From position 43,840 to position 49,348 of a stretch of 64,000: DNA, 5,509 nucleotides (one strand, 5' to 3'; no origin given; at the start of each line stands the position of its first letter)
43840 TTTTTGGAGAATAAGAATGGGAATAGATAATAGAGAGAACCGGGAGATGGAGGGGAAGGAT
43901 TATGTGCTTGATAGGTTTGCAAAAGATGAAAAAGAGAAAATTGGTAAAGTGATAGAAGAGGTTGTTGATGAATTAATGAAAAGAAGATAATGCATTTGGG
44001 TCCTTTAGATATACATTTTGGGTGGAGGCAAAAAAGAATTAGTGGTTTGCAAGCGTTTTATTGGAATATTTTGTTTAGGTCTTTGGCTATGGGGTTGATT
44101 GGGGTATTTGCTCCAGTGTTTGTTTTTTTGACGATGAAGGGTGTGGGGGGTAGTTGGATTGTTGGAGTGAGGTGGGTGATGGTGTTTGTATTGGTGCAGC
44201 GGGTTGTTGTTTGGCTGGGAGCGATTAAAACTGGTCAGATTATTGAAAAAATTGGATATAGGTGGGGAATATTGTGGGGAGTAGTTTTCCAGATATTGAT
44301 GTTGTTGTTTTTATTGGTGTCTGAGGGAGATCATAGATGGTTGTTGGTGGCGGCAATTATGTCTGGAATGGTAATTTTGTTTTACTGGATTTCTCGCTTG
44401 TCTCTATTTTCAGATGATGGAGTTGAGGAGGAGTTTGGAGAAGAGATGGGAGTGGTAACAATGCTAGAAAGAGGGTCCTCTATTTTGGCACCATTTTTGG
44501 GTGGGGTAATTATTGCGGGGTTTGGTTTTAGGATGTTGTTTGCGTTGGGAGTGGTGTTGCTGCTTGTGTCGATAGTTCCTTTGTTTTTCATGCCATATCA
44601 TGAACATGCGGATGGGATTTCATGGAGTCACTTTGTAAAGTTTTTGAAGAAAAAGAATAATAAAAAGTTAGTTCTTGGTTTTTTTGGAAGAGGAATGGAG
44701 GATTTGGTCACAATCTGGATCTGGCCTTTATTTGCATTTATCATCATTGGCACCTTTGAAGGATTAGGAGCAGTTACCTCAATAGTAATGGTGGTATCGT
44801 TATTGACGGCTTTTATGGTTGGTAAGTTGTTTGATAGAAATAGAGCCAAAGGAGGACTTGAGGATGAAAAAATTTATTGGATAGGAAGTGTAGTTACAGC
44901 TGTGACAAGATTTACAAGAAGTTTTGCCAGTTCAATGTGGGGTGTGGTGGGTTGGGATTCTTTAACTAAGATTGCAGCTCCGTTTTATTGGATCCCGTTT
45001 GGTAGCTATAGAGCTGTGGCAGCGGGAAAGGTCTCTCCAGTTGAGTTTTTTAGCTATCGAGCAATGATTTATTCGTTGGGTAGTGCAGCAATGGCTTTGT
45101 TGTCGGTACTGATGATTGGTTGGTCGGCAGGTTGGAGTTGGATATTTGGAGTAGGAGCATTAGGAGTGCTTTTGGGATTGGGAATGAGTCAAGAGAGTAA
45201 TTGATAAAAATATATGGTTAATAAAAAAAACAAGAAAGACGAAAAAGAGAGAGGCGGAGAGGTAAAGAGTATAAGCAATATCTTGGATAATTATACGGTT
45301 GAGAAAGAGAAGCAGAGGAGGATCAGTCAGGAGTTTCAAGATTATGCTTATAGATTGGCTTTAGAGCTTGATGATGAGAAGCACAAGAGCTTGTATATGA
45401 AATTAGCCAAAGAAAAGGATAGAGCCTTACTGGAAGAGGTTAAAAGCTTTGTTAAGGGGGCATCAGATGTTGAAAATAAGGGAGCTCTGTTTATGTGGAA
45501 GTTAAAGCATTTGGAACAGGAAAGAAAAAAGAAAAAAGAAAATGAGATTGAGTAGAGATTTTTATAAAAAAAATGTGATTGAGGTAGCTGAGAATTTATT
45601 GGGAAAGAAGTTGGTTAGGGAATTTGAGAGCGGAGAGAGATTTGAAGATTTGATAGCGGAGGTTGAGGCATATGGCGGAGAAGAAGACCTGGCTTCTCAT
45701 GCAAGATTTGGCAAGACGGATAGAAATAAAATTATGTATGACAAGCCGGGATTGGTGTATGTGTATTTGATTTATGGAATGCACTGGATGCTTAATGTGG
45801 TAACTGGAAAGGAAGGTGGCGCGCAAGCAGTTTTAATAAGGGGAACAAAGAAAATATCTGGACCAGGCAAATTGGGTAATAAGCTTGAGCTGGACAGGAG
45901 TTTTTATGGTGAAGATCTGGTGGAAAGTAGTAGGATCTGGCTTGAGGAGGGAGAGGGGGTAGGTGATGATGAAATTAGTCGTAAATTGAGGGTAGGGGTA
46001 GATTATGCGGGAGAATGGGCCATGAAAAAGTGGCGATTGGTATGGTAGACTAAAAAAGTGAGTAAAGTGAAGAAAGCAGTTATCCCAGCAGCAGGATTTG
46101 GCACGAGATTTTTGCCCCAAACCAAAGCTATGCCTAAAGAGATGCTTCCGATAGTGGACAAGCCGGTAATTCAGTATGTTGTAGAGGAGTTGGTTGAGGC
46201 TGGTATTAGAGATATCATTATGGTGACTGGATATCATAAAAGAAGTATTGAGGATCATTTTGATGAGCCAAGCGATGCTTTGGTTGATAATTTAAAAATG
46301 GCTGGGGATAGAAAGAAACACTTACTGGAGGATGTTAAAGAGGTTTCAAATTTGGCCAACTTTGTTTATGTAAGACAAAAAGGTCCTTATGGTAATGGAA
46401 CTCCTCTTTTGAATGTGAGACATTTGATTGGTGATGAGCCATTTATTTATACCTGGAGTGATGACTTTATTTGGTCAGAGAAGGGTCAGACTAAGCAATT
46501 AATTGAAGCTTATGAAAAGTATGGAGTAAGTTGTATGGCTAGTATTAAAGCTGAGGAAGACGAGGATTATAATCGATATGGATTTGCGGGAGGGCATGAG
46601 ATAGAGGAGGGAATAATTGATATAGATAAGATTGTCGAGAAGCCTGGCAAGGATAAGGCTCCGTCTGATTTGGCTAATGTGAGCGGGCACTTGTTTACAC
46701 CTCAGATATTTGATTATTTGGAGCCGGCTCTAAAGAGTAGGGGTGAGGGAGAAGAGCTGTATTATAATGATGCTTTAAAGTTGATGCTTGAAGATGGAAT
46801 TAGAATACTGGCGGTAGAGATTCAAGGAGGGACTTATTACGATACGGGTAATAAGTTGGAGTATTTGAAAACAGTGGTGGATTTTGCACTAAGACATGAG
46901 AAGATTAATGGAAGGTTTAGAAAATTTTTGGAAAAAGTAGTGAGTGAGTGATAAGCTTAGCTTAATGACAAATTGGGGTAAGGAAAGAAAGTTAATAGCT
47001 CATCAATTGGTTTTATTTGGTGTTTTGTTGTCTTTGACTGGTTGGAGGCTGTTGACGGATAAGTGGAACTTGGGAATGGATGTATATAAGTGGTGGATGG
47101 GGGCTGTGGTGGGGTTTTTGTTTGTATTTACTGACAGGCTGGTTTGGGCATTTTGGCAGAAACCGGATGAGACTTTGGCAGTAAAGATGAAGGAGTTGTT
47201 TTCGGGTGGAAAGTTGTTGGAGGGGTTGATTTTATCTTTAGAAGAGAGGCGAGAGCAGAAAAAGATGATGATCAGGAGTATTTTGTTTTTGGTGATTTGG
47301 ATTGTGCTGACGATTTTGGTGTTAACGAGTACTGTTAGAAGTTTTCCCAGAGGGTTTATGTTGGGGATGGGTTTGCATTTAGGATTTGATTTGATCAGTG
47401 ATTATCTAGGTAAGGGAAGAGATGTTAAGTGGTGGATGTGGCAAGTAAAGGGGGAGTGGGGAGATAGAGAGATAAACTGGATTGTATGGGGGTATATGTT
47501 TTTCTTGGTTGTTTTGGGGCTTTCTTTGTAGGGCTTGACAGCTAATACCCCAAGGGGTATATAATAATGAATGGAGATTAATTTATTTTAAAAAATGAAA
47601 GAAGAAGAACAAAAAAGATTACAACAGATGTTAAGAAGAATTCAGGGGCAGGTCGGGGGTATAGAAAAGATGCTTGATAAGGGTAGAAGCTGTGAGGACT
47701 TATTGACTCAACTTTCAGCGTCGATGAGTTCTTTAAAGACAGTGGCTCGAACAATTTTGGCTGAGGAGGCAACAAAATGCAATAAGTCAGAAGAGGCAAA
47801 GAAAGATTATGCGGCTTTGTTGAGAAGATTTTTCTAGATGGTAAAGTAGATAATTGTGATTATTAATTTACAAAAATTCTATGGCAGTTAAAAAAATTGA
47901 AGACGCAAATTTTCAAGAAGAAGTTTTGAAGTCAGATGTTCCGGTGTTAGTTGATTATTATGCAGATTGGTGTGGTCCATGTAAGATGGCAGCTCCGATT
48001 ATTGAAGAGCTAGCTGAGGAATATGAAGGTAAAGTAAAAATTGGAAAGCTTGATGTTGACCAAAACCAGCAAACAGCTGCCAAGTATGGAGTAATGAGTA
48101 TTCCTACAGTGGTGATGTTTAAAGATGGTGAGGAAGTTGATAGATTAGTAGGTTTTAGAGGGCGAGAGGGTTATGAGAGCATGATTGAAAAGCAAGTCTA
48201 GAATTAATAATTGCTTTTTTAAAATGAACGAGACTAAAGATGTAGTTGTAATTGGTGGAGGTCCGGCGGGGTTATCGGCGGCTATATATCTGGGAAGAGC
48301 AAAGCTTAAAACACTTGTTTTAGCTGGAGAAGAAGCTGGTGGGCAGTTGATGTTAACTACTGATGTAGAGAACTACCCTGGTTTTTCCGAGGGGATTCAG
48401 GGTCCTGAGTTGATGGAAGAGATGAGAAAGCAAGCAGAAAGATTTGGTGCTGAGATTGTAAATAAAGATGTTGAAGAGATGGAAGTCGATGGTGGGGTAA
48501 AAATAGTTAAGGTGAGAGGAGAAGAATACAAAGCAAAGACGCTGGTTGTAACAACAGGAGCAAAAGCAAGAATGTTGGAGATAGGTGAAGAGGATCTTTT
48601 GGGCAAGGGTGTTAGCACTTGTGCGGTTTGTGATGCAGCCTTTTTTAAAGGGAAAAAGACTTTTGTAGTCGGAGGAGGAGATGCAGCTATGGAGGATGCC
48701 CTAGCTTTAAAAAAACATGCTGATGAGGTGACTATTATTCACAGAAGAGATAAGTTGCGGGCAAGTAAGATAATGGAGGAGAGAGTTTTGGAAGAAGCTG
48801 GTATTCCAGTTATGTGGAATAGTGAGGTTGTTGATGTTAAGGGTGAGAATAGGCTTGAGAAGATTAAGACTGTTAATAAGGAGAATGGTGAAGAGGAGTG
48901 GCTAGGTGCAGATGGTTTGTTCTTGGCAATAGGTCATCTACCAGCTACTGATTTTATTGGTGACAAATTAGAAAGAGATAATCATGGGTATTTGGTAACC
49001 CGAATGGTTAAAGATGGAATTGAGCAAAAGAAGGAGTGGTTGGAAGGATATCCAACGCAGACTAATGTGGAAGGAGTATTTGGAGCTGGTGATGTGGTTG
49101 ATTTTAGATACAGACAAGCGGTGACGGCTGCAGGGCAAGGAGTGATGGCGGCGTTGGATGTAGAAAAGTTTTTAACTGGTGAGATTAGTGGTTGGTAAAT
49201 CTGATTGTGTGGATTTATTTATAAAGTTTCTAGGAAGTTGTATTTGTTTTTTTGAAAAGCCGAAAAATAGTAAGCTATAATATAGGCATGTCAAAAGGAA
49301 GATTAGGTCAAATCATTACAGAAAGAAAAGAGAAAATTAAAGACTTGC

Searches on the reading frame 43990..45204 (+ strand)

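Call 52: search_protein_families(library=pfam, proteins=[window:43990-45204:+], max_evalue=0.00001)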
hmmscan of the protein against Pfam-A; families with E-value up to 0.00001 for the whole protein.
window:43990-45204:+ (404 aa): 1 family
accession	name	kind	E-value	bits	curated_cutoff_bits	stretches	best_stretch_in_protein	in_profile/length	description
PF07690.21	MFS_1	-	3.9e-10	39.6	33.4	1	31-283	9-264/347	Major Facilitator Superfamily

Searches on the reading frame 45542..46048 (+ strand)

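Call 52: search_protein_families(library=pfam, proteins=[window:45542-46048:+], max_evalue=0.00001)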
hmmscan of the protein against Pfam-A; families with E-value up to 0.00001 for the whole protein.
window:45542-46048:+ (168 aa): 1 family
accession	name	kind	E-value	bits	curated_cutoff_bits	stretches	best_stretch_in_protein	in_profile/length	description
PF02245.21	Pur_DNA_glyco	-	3.9e-48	163.6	27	2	6-103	1-95/181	Methylpurine-DNA glycosylase (MPG)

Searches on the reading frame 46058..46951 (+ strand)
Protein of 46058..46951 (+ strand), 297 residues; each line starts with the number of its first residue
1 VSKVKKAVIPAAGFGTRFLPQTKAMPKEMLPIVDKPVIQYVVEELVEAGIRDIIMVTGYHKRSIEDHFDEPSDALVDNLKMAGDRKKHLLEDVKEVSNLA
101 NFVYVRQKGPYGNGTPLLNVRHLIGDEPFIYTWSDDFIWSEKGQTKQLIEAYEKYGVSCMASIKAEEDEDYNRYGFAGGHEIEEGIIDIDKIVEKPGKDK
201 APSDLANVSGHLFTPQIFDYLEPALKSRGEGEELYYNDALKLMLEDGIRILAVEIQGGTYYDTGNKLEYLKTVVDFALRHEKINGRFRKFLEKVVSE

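Call 52: search_protein_families(library=pfam, proteins=[window:46058-46951:+], max_evalue=0.00001)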
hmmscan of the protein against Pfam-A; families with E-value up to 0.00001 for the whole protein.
window:46058-46951:+ (297 aa): 2 families
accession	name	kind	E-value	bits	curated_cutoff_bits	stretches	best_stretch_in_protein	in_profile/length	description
PF00483.29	NTP_transferase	-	3.8e-27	95.9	21.2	1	6-271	1-237/245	Nucleotidyl transferase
PF12804.13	NTP_transf_3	-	1.4e-06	29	27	1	7-68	1-55/160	MobA-like NTP transferase domain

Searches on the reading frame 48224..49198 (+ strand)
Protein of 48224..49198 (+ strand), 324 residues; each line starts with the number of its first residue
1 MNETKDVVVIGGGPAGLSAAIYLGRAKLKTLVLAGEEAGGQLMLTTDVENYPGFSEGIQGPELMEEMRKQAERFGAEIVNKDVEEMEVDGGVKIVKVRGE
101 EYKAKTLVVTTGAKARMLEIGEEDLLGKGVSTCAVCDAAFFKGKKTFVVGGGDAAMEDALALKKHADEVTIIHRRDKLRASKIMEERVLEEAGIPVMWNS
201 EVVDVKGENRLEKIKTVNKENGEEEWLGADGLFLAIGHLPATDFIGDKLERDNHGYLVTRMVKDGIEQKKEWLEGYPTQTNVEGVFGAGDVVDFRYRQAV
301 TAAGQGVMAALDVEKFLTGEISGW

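Call 52: search_protein_families(library=pfam, proteins=[window:48224-49198:+], max_evalue=0.00001)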
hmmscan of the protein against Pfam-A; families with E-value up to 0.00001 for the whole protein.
window:48224-49198:+ (324 aa): 9 families
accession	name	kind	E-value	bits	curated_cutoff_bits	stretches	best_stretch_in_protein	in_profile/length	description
PF07992.20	Pyr_redox_2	-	1.6e-46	159.5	26.1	1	5-306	1-291/291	Pyridine nucleotide-disulphide oxidoreductase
PF13738.12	Pyr_redox_3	-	1.2e-19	71.2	30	1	56-258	76-288/305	Pyridine nucleotide-disulphide oxidoreductase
PF00070.33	Pyr_redox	-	5.3e-18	65.8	22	1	146-216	2-79/82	Pyridine nucleotide-disulphide oxidoreductase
PF01266.30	DAO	-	3e-11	43.9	27.9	0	59-118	147-209/353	FAD dependent oxidoreductase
PF03486.20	HI0933_like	-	2.8e-09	37.2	50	0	6-41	2-37/244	HI0933-like protein Rossmann domain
PF12831.13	FAD_oxidored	-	3.8e-08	33.5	27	0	6-69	1-70/416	FAD dependent oxidoreductase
PF00890.30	FAD_binding_2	-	3.2e-07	30.3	20.4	0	6-41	1-37/414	FAD binding domain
PF01134.28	GIDA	-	3.9e-07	29.9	22.1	0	6-34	1-29/391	Glucose inhibited division protein A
PF13450.12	NAD_binding_8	-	6.2e-06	26.9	21.9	0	9-42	1-35/68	NAD(P)-binding Rossmann-like domain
